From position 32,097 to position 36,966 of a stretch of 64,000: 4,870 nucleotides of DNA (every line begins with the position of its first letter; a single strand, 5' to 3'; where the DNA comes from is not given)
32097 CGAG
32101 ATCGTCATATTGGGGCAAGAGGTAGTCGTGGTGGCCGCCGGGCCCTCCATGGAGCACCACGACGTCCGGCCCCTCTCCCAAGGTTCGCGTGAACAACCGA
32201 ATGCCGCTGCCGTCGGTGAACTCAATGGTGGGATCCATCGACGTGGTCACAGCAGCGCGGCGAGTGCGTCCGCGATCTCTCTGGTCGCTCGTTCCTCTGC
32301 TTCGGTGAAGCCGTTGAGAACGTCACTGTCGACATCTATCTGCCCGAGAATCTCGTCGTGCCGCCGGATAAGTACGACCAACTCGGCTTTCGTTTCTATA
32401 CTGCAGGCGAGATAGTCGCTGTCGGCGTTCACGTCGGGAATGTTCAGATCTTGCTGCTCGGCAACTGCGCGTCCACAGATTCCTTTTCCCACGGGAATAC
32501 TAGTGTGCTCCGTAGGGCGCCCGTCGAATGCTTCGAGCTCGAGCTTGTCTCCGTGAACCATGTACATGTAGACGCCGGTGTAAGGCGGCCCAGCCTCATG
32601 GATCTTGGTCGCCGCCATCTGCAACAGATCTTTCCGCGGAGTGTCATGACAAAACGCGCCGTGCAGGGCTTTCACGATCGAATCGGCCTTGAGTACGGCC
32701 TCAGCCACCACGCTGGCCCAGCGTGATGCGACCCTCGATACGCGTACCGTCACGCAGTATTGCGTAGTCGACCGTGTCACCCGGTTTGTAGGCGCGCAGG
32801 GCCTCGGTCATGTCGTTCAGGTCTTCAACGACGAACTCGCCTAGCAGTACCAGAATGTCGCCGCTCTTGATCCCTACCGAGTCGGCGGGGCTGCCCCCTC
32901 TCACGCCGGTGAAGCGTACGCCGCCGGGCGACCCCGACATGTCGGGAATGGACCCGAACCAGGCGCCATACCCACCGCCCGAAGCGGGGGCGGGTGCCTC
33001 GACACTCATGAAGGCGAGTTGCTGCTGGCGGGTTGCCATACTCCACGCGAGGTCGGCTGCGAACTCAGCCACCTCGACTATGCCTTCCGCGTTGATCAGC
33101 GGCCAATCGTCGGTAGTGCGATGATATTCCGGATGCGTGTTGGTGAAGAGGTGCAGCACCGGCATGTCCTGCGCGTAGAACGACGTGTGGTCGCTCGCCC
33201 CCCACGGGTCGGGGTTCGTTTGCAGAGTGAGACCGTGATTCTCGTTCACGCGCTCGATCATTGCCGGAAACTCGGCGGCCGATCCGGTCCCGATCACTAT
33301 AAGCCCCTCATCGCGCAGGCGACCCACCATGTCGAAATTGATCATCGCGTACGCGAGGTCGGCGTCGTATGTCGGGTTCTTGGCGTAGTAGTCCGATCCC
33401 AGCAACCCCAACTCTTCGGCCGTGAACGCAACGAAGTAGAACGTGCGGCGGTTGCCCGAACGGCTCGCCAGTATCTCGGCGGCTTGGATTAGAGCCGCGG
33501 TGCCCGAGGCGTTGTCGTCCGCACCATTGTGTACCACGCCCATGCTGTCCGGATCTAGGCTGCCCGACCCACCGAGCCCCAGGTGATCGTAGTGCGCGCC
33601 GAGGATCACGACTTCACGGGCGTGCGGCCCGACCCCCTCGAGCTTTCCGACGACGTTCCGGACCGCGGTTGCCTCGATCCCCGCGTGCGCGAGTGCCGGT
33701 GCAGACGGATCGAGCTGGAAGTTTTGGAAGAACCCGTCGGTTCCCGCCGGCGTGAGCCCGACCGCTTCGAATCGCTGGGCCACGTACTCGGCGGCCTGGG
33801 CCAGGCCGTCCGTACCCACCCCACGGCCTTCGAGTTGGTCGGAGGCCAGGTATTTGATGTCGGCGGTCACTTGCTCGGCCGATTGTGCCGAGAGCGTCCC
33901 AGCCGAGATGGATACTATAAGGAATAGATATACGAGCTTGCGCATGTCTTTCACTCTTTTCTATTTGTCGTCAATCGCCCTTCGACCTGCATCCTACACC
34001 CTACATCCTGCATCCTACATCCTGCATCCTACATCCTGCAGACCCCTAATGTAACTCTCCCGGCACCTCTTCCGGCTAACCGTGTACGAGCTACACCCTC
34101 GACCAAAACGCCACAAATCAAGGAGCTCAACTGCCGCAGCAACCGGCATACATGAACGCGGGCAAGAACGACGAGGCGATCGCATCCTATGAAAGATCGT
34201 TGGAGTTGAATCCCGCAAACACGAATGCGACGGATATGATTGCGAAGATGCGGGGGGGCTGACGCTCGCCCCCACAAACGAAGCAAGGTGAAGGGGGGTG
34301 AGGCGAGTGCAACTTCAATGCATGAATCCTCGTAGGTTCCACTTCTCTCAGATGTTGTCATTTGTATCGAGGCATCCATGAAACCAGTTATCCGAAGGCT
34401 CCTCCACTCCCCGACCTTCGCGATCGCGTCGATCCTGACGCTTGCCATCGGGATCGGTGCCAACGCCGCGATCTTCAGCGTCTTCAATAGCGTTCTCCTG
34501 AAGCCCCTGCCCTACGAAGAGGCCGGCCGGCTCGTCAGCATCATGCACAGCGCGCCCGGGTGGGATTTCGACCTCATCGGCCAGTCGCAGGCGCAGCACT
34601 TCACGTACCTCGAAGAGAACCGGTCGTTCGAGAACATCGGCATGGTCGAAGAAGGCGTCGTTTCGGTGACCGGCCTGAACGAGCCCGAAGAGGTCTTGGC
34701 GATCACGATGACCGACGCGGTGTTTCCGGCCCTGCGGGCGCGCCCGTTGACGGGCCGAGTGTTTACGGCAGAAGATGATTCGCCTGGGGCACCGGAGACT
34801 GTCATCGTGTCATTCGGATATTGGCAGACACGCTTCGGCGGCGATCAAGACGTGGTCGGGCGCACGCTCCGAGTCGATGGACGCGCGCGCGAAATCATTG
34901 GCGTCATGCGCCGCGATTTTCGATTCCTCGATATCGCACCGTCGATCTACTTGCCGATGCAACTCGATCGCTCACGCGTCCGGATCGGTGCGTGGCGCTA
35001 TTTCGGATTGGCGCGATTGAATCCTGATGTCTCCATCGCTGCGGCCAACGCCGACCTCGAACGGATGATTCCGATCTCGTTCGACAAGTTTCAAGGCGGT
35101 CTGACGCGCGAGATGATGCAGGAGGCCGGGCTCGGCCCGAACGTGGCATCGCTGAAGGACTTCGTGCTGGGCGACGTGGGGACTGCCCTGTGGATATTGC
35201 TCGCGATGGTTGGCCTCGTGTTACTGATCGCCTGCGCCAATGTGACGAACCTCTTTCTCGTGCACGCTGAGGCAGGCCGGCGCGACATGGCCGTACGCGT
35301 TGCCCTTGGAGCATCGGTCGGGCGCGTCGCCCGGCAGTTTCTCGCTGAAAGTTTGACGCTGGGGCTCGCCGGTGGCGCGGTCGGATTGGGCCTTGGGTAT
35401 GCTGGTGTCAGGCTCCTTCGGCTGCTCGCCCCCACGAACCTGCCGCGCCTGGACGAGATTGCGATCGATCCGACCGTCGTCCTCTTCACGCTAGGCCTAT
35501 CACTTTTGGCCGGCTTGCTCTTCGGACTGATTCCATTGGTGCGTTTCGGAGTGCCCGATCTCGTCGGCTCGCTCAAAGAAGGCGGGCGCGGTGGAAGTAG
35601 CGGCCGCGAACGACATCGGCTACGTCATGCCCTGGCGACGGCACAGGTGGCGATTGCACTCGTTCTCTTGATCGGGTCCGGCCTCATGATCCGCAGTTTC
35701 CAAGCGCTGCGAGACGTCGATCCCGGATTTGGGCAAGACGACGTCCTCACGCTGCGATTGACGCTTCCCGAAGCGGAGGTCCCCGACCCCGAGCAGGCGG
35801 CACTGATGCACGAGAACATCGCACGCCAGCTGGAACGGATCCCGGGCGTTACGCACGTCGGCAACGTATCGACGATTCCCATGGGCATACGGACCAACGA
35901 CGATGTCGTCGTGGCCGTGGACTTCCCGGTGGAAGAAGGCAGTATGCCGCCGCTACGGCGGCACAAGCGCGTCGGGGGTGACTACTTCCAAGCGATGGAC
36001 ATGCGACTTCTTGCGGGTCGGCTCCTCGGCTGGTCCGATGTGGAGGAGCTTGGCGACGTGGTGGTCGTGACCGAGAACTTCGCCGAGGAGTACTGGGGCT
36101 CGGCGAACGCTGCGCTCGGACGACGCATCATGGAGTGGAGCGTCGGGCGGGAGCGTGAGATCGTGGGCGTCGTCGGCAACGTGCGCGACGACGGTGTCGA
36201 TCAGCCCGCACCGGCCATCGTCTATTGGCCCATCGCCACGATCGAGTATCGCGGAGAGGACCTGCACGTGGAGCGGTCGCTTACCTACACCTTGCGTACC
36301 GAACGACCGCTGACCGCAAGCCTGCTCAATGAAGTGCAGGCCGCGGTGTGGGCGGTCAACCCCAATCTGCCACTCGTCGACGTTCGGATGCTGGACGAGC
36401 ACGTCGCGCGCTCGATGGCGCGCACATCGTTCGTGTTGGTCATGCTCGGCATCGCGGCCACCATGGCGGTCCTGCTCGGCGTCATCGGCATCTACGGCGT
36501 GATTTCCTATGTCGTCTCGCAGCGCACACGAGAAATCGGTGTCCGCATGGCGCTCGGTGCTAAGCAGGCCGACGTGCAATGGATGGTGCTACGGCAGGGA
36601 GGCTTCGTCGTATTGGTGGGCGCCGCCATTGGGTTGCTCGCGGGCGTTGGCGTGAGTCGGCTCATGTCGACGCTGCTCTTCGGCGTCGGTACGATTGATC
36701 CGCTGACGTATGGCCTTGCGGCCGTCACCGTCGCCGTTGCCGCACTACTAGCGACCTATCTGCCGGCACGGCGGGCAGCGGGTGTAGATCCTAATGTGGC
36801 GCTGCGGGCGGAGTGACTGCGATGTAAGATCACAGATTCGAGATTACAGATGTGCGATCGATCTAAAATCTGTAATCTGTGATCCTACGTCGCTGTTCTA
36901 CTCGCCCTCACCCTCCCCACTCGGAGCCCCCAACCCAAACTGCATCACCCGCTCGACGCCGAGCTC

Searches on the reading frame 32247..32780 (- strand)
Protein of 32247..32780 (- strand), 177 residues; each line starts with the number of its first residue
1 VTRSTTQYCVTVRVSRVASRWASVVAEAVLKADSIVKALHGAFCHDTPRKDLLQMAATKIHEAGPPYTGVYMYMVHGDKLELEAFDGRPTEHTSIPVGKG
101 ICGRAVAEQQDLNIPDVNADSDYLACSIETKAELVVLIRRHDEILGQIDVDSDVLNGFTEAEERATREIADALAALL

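Call 47: search_protein_families(library=pfam, proteins=[window:32247-32780:-], max_evalue=0.001)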
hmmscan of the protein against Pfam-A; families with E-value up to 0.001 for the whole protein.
window:32247-32780:- (177 aa): 2 families
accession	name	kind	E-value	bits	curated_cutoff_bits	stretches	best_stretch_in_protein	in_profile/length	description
PF01590.32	GAF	-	8.9e-09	36.4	22.4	1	73-175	25-131/133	GAF domain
PF13185.12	GAF_2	-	5.1e-06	27.2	28.6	1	50-176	5-134/136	GAF domain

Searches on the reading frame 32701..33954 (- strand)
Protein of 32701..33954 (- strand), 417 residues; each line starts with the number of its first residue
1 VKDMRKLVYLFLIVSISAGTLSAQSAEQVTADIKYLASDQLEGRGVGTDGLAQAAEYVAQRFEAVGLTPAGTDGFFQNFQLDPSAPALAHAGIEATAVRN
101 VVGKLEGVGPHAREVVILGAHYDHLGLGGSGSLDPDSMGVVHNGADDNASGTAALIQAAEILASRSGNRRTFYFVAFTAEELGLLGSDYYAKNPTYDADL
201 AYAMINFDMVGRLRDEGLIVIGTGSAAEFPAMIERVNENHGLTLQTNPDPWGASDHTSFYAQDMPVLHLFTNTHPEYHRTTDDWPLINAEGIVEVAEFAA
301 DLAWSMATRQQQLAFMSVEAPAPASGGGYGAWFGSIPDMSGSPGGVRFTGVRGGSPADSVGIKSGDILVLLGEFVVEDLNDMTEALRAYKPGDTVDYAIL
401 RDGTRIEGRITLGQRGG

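Call 47: search_protein_families(library=pfam, proteins=[window:32701-33954:-], max_evalue=0.001)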
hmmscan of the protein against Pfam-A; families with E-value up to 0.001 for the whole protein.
window:32701-33954:- (417 aa): 3 families
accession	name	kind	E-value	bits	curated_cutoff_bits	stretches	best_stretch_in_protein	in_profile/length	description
PF04389.22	Peptidase_M28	-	2.4e-41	142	21.3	1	100-301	1-191/193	Peptidase family M28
PF13180.12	PDZ_2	-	1.4e-08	35.3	27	1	345-411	13-79/80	PDZ domain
PF01546.33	Peptidase_M20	-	2.5e-05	24.7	24.6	1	118-207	2-98/206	Peptidase family M20/M25/M40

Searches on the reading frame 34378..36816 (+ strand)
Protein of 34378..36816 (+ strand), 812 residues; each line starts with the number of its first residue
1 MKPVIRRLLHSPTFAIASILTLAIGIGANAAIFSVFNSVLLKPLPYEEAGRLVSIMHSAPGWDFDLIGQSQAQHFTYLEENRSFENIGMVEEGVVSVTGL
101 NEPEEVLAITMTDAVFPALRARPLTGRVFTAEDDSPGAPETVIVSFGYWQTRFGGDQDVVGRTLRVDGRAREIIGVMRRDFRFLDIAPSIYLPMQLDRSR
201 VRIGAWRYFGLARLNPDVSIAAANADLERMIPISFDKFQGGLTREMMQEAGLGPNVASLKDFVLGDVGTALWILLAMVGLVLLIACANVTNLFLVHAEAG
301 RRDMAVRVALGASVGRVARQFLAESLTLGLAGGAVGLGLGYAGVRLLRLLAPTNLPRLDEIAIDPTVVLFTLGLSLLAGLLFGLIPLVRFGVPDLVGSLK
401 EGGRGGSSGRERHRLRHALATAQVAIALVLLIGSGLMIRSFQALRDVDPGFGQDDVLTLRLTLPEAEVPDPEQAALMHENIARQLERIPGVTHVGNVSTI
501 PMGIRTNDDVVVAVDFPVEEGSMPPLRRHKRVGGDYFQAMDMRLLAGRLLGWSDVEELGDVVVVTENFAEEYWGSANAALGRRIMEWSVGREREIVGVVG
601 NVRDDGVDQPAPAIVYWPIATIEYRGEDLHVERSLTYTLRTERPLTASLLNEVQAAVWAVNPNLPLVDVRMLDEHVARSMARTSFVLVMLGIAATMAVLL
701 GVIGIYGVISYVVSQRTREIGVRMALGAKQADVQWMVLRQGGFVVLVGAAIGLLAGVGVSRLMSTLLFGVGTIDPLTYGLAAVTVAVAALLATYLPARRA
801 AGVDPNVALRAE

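Call 47: search_protein_families(library=pfam, proteins=[window:34378-36816:+], max_evalue=0.001)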
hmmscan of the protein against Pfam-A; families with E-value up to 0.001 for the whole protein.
window:34378-36816:+ (812 aa): 2 families
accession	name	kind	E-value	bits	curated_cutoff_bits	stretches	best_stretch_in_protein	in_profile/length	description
PF02687.27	FtsX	-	1.6e-29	102.8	25.5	2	692-803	2-118/120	FtsX-like permease C-terminal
PF12704.14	MacB_PCD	-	2.2e-27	97.1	27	2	17-229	3-206/207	MacB-like periplasmic core domain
